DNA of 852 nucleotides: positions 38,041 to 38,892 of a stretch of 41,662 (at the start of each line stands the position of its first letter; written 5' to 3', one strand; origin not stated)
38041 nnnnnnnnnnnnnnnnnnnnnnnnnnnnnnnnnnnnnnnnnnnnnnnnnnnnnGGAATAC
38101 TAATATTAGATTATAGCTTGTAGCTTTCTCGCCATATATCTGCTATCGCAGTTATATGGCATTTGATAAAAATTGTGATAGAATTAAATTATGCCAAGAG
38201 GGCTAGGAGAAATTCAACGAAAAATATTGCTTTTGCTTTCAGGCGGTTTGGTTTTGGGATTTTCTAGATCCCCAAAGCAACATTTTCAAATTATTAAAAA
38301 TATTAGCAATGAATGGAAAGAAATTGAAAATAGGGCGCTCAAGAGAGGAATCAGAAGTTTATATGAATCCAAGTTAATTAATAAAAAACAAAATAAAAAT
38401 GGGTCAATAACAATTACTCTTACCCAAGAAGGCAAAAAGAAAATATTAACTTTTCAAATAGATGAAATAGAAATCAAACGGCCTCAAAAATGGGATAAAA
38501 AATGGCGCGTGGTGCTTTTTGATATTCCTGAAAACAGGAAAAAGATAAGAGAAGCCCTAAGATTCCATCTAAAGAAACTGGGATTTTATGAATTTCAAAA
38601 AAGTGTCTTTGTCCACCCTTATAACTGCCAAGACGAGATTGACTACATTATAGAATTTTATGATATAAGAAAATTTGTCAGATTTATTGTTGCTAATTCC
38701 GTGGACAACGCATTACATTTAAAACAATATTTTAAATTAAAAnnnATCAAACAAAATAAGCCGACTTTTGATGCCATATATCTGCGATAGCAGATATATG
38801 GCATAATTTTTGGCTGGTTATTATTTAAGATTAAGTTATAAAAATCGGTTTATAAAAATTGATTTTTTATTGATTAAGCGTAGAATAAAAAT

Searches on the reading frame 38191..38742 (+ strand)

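Call 67: search_protein_families(library=pfam, proteins=[window:38191-38742:+], max_evalue=0.001)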
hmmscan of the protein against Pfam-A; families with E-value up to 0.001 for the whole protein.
window:38191-38742:+ (184 aa): 2 families
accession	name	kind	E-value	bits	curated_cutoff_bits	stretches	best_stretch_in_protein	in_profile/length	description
PF20803.2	PaaX_M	-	3.9e-23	81.8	24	1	99-172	2-75/83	PaaX protein central Cas2-like domain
PF09827.14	CRISPR_Cas2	-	0.00018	22.1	23.8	1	105-142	2-36/74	CRISPR associated protein Cas2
